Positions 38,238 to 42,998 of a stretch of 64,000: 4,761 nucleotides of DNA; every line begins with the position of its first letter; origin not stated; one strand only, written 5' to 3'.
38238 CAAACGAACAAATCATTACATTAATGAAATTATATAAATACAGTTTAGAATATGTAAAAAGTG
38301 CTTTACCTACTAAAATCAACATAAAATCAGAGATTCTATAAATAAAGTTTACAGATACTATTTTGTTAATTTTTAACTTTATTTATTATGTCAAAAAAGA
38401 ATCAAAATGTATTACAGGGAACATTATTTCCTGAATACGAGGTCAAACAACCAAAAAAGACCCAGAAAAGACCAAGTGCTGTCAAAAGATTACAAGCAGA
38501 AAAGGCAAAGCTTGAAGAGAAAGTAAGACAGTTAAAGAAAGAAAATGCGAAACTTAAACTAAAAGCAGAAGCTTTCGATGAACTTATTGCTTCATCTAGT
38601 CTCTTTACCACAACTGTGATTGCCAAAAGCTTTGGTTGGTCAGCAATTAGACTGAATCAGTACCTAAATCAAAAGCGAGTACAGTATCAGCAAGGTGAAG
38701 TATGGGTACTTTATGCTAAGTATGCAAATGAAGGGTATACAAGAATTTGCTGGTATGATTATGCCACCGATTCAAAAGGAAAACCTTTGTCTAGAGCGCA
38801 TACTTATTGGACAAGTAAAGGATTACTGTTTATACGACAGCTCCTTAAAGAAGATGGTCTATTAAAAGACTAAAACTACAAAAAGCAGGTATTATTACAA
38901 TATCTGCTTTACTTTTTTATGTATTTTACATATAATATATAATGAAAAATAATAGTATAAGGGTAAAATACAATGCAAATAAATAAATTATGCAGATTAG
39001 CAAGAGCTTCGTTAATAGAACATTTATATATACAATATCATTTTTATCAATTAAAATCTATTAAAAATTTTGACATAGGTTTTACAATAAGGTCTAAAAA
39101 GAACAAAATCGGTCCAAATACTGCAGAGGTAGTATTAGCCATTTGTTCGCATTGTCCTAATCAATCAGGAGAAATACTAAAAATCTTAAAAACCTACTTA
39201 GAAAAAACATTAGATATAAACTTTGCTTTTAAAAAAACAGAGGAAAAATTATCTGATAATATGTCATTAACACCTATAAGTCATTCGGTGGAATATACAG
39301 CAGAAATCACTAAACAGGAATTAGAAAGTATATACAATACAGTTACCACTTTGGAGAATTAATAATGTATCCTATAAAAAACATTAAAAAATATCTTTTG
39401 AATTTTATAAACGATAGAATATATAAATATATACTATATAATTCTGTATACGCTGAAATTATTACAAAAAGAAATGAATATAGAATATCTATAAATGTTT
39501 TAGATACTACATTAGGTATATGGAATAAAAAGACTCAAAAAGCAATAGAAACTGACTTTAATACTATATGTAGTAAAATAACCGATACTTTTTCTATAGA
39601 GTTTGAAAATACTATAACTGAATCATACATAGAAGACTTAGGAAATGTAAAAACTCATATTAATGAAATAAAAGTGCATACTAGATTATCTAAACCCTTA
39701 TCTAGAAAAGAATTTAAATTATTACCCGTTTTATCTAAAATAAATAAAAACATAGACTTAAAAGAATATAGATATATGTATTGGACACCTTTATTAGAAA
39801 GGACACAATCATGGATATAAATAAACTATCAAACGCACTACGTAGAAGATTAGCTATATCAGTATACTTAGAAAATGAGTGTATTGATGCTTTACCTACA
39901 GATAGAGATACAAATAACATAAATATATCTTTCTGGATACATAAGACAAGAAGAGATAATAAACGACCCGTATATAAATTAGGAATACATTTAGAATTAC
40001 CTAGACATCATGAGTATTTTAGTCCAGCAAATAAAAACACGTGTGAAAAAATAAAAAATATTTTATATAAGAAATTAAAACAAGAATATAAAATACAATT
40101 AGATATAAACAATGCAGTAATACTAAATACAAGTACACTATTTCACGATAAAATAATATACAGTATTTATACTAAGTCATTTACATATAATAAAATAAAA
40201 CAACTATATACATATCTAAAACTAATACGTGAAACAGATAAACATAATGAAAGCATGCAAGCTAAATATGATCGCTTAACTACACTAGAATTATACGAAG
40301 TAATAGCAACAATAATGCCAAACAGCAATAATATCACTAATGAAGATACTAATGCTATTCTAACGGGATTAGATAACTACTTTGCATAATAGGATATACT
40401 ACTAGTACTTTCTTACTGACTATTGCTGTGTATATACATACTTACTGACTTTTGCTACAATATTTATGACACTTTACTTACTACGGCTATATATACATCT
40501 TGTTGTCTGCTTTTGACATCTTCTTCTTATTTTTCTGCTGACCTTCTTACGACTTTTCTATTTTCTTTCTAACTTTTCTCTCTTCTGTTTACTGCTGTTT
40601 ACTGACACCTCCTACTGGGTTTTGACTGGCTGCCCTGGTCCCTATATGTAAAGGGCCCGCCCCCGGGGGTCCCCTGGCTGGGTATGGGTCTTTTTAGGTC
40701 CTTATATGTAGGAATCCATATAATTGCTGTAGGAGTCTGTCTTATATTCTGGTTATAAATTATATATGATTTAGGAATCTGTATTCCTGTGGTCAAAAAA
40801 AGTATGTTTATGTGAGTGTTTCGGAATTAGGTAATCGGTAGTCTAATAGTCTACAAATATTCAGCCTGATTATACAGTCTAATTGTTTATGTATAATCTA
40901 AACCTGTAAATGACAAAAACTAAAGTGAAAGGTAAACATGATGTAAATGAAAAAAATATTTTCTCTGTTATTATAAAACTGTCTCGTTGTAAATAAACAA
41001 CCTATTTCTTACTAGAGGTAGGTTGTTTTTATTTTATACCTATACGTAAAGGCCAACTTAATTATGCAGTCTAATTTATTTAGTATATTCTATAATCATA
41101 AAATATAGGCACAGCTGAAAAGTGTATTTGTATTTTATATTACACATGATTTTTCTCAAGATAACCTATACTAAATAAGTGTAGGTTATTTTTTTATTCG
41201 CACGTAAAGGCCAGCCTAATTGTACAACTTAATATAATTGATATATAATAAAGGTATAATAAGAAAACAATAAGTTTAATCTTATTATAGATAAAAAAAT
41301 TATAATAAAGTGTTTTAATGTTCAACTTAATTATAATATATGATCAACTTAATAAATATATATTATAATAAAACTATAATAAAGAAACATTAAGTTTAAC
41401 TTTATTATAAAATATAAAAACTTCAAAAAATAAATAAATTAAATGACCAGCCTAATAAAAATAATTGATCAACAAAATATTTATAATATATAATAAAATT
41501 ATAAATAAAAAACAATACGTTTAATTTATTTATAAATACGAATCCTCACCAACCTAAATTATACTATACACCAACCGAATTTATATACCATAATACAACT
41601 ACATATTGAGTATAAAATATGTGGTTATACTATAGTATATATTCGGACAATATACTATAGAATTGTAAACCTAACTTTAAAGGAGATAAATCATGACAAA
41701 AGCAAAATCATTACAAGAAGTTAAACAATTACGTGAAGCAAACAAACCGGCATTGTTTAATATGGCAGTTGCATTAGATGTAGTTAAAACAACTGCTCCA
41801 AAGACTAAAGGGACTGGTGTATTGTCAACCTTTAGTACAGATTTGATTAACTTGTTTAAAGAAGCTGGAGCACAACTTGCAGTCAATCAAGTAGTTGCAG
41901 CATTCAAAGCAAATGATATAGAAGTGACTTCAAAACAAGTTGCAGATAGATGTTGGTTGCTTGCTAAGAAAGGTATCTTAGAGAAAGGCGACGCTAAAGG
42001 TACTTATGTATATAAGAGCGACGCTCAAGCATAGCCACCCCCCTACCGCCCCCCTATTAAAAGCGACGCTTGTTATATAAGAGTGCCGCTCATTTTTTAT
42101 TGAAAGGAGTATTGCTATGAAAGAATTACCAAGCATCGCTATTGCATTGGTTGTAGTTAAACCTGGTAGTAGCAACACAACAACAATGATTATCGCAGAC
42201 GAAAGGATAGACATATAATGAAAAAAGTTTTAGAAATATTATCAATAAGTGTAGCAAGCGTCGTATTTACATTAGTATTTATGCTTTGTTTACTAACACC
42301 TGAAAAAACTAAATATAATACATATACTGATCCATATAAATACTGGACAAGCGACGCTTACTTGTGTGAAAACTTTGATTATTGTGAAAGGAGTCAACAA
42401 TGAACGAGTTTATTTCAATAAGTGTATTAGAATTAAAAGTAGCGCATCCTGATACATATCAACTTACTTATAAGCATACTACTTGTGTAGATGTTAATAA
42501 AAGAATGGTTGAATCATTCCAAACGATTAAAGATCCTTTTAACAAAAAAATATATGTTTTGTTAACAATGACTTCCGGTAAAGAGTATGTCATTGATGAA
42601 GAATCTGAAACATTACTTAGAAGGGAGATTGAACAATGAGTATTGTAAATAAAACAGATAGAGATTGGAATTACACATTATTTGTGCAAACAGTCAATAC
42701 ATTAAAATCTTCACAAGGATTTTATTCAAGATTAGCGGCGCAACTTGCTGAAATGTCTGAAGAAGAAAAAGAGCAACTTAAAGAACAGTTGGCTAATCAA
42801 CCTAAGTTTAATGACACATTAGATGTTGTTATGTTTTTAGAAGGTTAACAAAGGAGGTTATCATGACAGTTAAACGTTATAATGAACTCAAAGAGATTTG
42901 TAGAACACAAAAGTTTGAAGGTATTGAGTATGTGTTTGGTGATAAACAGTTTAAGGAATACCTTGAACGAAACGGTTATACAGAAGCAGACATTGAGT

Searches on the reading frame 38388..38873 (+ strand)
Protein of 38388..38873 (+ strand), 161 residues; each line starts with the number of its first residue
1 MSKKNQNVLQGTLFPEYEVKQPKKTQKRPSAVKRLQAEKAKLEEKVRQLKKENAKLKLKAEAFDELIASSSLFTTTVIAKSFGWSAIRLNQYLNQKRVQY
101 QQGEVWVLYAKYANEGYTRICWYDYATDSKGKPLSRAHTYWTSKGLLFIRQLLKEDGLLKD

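Call 24: search_protein_families(library=pfam, max_evalue=0.1, proteins=[window:38388-38873:+])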
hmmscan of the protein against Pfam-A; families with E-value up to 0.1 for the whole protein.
window:38388-38873:+ (161 aa): 6 families
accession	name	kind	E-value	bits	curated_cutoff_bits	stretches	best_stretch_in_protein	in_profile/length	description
PF03374.19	ANT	-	2e-23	83.2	25.3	1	51-155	2-107/108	Phage antirepressor protein KilAC domain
PF14161.11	FAM110_N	-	0.00016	22.3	22.2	1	15-43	22-50/115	Centrosome-associated N terminus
PF00170.26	bZIP_1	-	0.009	16.5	27.6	1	33-68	22-57/64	bZIP transcription factor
PF17293.8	Arm-DNA-bind_5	-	0.027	15.4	22.6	0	22-55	47-81/87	Arm DNA-binding domain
PF04977.20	DivIC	-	0.033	14.4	28.9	1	31-61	18-48/80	Septum formation initiator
PF20709.2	DUF6823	-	0.05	14.6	25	1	5-118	8-107/110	Family of unknown function (DUF6823)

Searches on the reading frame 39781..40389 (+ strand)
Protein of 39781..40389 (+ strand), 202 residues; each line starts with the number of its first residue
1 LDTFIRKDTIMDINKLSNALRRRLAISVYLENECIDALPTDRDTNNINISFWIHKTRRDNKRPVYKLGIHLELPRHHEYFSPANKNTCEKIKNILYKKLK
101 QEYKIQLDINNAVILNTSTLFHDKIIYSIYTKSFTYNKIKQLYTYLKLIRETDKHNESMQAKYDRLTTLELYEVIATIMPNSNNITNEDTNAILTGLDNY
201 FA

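Call 12: search_protein_families(library=phrogs, proteins=[window:39781-40389:+])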
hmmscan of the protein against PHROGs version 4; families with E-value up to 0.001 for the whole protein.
window:39781-40389:+ (202 aa): 0 families

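Call 17: find_related_loci(query=window:39781-40389:+, collection=viral_contigs, flank=5000)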
Query window:39781-40389:+ (202 aa) in viral_contigs; peptide patterns used: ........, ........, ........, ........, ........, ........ (x = any residue, [..] = any of these).
16 stretches matched a pattern, but none encodes a relative of the query by tblastn (E <= 1e-3).

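Call 24: search_protein_families(library=pfam, max_evalue=0.1, proteins=[window:39781-40389:+])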
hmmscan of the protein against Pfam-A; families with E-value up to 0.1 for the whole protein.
window:39781-40389:+ (202 aa): 0 families

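Call 71: find_homologous_proteins(query=window:39781-40389:+)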
Query window:39781-40389:+ (202 aa): 9 proteins with E <= 0.001 among 117 candidates.
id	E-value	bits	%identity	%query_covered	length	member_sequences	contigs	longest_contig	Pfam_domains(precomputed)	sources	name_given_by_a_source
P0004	1.4e-120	418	100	95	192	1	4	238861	-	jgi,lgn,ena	-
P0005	8.2e-106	370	90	95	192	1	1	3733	-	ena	-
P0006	2.0e-105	369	89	95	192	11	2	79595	-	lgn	-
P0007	5.4e-102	357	86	95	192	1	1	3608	-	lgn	-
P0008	3.2e-101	355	88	93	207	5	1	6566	-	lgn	-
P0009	3.6e-101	355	86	95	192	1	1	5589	-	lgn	-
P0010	2.0e-92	326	80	93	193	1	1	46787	-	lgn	-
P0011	4.7e-91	322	80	93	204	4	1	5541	-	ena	-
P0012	1.0e-71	259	93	64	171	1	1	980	-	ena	-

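Call 72: find_encoding_contigs(protein=P0004, flank=2500, max_places=6)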
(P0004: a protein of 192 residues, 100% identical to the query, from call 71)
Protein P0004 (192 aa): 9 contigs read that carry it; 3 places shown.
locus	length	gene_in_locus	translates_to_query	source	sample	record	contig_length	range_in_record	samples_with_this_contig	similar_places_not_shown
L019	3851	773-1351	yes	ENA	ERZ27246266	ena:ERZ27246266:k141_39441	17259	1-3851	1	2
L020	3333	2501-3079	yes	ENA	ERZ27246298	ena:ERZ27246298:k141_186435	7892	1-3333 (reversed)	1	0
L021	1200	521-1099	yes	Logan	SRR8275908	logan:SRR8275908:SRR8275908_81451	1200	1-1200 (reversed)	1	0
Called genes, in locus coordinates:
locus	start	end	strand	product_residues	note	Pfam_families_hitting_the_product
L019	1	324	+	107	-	?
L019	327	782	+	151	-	-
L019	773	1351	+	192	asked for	-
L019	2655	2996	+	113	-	-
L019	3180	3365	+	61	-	-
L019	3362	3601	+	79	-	-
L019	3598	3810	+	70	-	-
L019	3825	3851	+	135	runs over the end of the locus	PF24692:DUF7659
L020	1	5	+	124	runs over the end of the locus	-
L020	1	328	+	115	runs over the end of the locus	-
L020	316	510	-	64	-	-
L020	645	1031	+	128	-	-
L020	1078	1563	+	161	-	PF03374:ANT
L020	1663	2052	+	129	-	-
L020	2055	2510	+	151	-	-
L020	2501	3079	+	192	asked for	-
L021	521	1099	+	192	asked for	-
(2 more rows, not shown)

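Call 73: find_encoding_contigs(protein=P0006, flank=2500, max_places=6)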
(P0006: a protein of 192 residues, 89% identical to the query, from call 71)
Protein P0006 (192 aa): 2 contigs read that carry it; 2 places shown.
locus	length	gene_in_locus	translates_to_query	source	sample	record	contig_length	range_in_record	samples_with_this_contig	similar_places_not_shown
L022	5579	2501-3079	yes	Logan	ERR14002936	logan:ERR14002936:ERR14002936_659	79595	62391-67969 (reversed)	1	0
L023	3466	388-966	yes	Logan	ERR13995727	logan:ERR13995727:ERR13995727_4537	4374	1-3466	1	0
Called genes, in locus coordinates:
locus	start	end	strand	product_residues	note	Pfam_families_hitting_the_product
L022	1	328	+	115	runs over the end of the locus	-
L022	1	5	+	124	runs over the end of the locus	-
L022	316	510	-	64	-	-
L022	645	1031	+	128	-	-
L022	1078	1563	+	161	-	PF03374:ANT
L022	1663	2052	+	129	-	-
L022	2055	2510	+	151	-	-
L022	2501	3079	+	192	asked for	-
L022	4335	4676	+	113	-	-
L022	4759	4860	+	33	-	-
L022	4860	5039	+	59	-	-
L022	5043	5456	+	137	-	-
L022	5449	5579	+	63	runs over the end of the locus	-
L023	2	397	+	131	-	?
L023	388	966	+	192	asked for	-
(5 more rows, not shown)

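Call 74: find_encoding_contigs(protein=P0010, flank=2500, max_places=6)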
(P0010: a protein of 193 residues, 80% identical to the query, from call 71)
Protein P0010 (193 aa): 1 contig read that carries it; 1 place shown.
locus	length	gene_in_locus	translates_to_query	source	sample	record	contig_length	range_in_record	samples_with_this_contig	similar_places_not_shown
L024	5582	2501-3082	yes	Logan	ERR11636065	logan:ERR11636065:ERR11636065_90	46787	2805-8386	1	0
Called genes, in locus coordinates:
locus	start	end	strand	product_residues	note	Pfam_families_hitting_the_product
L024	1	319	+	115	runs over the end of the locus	-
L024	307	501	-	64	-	-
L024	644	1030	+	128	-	-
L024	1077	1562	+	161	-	PF03374:ANT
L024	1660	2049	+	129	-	-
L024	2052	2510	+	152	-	-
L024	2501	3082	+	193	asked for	-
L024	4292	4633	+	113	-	-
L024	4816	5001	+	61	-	-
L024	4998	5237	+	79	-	-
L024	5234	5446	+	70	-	-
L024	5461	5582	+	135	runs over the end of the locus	PF24692:DUF7659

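Call 75: find_encoding_contigs(protein=P0005, flank=2500, max_places=4)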
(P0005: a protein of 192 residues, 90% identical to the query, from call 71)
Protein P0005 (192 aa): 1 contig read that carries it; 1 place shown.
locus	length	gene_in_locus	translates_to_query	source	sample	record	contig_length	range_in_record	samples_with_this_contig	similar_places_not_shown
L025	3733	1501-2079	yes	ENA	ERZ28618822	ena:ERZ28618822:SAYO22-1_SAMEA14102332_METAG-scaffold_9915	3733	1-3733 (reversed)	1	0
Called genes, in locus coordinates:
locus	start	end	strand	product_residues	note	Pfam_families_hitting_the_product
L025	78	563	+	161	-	PF03374:ANT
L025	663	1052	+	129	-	-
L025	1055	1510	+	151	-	-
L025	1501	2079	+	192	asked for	-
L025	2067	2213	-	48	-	-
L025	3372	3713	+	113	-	-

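Call 76: find_encoding_contigs(protein=P0007, flank=2500, max_places=4)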
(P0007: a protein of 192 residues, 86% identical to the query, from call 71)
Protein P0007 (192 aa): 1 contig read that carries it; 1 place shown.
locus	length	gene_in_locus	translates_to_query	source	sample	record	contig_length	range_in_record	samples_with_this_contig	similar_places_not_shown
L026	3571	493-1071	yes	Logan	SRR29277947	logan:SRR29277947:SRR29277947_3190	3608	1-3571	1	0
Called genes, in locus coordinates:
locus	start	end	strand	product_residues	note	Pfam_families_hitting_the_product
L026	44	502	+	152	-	-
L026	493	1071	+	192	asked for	-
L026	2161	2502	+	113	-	-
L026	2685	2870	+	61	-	-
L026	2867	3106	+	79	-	-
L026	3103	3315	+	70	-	-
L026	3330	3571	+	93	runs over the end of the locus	?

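Call 77: find_encoding_contigs(protein=P0008, flank=2500, max_places=4)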
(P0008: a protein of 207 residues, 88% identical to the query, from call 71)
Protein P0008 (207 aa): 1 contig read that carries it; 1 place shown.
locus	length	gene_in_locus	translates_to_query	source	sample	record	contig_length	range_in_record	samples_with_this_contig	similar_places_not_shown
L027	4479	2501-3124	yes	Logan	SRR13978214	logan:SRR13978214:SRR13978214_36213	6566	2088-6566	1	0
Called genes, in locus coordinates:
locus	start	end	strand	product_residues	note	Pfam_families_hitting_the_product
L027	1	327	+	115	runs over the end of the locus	-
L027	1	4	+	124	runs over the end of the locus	-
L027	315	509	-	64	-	-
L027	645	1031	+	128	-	-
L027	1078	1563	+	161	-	PF03374:ANT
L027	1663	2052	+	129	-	-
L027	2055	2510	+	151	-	-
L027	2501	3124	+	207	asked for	-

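Call 78: find_encoding_contigs(protein=P0009, flank=2500, max_places=4)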
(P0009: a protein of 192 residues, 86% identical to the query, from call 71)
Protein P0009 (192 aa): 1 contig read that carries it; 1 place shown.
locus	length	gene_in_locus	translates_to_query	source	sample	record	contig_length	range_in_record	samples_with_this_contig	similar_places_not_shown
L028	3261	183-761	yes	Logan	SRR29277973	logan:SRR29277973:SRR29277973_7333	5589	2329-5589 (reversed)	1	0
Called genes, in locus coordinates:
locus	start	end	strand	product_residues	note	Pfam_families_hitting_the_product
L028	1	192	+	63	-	?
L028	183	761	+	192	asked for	-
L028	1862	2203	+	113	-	-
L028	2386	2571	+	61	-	-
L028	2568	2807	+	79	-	-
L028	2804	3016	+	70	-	-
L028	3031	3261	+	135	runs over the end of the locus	PF24692:DUF7659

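Call 79: find_encoding_contigs(protein=P0011, flank=2500, max_places=4)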
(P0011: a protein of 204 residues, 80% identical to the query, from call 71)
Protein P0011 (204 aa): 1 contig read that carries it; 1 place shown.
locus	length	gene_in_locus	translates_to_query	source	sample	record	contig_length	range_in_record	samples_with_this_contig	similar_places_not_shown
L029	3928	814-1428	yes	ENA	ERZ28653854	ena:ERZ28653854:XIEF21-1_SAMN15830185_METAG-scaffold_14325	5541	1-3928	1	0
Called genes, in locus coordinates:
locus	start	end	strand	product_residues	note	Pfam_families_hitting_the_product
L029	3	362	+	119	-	?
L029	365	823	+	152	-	-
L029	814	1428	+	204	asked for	-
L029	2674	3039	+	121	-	-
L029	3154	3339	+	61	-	-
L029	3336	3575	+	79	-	-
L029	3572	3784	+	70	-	-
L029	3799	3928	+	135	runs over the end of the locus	PF24692:DUF7659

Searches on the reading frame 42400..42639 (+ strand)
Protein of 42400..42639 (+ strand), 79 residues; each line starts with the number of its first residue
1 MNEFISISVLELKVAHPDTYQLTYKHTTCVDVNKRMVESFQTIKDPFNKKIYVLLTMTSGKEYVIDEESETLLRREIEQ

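Call 24: search_protein_families(library=pfam, max_evalue=0.1, proteins=[window:42400-42639:+])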
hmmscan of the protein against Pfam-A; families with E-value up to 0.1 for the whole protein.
window:42400-42639:+ (79 aa): 2 families
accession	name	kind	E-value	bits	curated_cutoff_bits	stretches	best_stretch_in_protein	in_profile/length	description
PF06289.16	FlbD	-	0.021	14.8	24.7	1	54-77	29-52/59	Flagellar and Swarming motility proteins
PF20217.3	DUF6577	-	0.037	14.1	27.8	1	4-73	52-121/204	Family of unknown function (DUF6577)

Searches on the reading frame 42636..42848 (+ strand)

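Call 24: search_protein_families(library=pfam, max_evalue=0.1, proteins=[window:42636-42848:+])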
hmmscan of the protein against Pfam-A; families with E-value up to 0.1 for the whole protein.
window:42636-42848:+ (70 aa): 2 families
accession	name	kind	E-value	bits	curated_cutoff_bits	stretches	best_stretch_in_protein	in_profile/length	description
PF22456.1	PqqF-like_C_4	-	0.024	15.2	27.5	1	24-56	53-85/100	PQQ synthase PqqF-like, C-terminal lobe domain 4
PF24883.2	NPHP3_N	-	0.098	13.3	24.8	0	7-60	49-102/164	Nephrocystin 3, N-terminal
